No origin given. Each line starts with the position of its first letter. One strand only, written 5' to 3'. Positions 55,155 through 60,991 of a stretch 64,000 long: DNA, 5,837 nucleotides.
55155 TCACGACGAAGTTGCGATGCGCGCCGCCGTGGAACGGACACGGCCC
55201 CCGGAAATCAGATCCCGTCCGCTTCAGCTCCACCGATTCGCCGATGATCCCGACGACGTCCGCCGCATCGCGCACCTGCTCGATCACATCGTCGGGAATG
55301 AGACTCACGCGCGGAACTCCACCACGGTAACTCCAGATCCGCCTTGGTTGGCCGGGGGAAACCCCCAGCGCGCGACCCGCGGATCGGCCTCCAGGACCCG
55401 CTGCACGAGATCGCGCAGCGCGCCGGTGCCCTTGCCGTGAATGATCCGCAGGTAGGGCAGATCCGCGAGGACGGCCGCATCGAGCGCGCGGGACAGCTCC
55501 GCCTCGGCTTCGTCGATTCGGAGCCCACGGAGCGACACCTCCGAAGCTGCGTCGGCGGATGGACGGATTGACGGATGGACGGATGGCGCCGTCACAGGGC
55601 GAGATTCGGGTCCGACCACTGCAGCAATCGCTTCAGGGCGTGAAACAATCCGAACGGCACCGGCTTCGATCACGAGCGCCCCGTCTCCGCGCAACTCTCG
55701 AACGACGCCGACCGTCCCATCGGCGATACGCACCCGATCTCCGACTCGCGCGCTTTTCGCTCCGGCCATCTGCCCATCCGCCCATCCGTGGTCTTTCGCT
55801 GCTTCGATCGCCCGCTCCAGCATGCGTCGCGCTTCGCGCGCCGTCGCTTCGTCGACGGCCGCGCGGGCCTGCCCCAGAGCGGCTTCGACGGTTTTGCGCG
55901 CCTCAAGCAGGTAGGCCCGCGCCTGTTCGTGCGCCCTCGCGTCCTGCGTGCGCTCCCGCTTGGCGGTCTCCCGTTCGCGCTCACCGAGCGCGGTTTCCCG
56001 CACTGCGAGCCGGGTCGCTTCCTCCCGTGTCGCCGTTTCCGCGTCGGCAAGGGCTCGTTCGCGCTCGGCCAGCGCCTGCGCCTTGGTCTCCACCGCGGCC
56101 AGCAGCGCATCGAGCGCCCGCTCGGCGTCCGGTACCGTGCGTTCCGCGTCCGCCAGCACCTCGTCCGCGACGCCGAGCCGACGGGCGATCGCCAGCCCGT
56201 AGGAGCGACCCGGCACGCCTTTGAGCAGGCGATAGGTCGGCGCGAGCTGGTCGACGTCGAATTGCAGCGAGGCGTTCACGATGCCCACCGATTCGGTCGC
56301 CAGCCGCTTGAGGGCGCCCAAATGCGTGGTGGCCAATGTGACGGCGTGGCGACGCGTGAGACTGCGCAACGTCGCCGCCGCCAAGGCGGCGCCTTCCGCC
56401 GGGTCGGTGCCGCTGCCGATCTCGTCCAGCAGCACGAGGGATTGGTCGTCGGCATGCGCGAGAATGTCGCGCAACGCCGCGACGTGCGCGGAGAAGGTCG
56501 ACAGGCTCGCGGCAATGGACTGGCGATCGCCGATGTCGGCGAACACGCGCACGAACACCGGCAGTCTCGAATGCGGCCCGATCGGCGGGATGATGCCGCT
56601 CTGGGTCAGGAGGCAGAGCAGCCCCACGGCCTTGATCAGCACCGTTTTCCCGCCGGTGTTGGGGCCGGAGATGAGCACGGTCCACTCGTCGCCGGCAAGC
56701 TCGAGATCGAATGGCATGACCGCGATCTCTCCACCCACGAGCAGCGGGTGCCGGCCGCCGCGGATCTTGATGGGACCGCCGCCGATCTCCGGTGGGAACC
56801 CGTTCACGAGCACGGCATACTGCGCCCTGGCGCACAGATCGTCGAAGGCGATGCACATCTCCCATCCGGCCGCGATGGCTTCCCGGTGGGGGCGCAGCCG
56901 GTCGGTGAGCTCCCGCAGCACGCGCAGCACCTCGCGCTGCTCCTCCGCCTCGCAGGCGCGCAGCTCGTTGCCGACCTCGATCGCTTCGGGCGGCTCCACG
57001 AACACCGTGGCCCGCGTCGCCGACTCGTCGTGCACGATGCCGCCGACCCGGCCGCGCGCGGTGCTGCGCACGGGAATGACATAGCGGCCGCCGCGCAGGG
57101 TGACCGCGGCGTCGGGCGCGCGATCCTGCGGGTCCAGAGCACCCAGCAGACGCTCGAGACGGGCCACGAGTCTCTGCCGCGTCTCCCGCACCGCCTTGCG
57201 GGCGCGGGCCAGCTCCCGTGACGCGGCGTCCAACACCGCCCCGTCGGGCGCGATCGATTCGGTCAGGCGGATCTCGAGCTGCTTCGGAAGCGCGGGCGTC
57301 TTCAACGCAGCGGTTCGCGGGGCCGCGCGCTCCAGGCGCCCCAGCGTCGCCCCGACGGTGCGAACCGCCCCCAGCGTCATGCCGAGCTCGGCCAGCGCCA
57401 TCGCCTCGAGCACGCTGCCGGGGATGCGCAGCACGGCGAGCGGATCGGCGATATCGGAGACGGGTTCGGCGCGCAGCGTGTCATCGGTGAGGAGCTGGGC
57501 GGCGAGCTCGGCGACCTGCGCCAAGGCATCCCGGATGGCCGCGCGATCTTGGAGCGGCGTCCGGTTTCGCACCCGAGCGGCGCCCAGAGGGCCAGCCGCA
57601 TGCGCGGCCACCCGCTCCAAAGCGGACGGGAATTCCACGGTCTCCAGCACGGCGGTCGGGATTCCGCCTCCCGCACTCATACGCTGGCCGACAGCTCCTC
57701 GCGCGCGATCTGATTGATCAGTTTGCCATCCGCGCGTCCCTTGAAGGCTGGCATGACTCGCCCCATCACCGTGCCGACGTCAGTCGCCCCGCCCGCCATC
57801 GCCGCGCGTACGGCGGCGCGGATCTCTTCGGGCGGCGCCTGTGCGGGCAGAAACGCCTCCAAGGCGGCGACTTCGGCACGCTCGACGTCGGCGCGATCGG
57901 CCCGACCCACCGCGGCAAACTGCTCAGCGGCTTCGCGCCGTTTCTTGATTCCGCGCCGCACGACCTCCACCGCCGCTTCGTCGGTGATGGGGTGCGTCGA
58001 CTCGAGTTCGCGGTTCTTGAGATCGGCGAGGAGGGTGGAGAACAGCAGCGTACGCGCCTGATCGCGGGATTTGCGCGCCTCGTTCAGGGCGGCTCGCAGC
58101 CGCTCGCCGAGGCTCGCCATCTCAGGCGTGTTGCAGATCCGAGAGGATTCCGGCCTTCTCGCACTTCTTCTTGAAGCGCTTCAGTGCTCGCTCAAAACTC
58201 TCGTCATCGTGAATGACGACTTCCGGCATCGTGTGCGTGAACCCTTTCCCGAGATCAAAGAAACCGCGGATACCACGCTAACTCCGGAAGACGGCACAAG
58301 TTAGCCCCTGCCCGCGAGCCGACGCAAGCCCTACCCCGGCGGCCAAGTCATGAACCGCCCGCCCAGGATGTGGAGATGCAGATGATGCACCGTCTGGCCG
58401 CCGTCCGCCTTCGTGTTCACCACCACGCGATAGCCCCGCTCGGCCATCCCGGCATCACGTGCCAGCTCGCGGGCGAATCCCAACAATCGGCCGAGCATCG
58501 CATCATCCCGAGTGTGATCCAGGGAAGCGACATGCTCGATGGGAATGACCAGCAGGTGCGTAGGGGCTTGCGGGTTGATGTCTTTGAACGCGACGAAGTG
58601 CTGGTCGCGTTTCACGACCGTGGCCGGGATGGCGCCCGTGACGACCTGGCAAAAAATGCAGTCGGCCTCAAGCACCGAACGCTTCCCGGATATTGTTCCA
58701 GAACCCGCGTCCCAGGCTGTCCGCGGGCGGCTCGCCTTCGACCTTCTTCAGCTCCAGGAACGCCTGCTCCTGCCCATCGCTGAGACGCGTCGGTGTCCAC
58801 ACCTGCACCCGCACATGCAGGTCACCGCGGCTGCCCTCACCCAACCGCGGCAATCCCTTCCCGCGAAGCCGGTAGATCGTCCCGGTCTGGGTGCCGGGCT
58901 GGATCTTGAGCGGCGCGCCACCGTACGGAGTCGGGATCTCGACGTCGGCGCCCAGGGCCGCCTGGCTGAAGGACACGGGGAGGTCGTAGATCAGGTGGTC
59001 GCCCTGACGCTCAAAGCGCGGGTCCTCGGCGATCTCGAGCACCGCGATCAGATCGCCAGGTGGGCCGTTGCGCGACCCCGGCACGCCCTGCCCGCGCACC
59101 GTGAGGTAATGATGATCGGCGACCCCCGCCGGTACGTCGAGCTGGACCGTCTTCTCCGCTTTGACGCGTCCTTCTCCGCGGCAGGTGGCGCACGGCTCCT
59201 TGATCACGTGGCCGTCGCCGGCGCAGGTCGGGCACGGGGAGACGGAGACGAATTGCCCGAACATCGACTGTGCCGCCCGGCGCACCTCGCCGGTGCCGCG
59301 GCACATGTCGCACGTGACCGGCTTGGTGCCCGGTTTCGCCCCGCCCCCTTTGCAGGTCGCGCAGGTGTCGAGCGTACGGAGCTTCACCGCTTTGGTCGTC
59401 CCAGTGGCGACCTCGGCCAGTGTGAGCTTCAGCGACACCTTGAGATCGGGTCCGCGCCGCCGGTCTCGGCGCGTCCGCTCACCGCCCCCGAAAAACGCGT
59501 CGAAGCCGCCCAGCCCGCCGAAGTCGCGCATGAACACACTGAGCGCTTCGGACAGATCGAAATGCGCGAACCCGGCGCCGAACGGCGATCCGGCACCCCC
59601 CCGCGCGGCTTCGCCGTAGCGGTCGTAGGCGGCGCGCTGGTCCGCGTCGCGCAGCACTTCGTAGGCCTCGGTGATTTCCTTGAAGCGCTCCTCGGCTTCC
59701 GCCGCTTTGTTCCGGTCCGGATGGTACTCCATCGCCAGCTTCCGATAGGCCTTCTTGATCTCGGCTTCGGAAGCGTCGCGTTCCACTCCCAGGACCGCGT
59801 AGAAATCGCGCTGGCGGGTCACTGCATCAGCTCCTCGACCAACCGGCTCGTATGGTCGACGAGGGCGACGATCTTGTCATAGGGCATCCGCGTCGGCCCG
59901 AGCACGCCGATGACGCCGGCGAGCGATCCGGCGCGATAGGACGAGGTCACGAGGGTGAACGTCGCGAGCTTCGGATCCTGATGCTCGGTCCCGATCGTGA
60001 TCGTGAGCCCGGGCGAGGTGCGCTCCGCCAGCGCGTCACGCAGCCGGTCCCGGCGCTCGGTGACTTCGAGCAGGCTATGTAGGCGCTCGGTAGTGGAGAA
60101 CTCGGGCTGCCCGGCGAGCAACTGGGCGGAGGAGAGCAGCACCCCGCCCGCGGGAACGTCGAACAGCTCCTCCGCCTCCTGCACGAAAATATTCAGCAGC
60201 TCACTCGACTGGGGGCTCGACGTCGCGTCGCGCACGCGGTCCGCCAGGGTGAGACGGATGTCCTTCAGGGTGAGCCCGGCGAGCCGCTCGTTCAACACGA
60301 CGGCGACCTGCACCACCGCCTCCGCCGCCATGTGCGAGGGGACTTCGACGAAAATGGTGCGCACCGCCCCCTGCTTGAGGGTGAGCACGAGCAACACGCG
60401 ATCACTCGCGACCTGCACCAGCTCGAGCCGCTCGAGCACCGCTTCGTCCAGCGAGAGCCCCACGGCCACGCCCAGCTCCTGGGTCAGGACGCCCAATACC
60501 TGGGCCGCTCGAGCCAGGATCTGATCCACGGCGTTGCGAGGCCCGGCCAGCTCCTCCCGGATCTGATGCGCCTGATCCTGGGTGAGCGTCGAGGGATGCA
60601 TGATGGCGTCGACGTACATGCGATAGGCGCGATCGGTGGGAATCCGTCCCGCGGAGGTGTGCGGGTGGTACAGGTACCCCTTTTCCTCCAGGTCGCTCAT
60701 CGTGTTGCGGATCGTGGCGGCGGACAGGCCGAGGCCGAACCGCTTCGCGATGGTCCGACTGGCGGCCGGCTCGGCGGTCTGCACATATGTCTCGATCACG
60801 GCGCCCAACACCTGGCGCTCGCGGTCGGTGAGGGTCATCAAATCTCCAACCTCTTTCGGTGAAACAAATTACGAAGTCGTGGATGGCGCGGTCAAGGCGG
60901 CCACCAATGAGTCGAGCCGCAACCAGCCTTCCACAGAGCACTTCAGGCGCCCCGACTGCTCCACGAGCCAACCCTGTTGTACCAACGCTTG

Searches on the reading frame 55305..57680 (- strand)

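Call 49: search_protein_families(library=pfam, proteins=[window:55305-57680:-], max_evalue=0.00001)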
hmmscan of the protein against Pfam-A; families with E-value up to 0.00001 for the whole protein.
window:55305-57680:- (791 aa): 2 families
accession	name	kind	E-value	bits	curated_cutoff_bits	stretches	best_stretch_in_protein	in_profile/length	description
PF00488.27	MutS_V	-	2.3e-32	112.9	30.2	1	336-515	2-183/188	MutS domain V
PF01713.27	Smr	-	1.7e-22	79.8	25.7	1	717-790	3-77/77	Smr domain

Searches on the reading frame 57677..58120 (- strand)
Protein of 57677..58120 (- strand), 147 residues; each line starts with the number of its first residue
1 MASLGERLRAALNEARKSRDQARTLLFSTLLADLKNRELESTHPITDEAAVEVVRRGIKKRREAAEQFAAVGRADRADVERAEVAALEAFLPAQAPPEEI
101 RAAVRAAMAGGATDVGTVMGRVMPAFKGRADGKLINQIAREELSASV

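Call 49: search_protein_families(library=pfam, proteins=[window:57677-58120:-], max_evalue=0.00001)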
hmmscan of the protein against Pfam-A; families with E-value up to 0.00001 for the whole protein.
window:57677-58120:- (147 aa): 2 families
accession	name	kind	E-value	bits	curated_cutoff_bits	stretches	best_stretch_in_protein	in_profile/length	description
PF09424.15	YqeY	-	2.1e-33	115.9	27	1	6-143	2-143/143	Yqey-like protein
PF02637.23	GatB_Yqey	-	4.2e-07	30.4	27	0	103-143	108-148/148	GatB domain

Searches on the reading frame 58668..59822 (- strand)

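Call 49: search_protein_families(library=pfam, proteins=[window:58668-59822:-], max_evalue=0.00001)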
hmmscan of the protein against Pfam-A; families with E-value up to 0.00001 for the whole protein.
window:58668-59822:- (384 aa): 3 families
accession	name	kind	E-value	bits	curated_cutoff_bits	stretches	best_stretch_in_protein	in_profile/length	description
PF01556.23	DnaJ_C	-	9.4e-44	149.6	26.6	1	128-344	2-152/152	DnaJ C terminal domain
PF00226.36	DnaJ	-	7.6e-28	96.8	27.8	1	6-67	1-63/63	DnaJ domain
PF00684.25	DnaJ_CXXCXGXG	-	6.4e-17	62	32.7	1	154-218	1-65/65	DnaJ central domain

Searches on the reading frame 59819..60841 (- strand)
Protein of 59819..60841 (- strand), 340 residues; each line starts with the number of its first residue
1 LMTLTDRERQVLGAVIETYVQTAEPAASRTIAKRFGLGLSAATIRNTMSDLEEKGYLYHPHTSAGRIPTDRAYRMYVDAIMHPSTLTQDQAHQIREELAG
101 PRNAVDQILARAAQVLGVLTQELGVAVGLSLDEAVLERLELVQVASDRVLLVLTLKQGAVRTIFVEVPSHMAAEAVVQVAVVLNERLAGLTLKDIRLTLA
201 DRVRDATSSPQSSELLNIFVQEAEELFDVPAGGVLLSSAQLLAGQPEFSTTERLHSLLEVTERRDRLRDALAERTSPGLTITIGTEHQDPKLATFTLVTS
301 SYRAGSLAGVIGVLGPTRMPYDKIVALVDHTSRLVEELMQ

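Call 49: search_protein_families(library=pfam, proteins=[window:59819-60841:-], max_evalue=0.00001)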
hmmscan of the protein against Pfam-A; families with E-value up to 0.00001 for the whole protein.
window:59819-60841:- (340 aa): 1 family
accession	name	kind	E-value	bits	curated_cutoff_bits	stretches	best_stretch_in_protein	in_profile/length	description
PF01628.27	HrcA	-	1.1e-46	159.9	22.2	1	106-325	1-215/215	HrcA protein C terminal domain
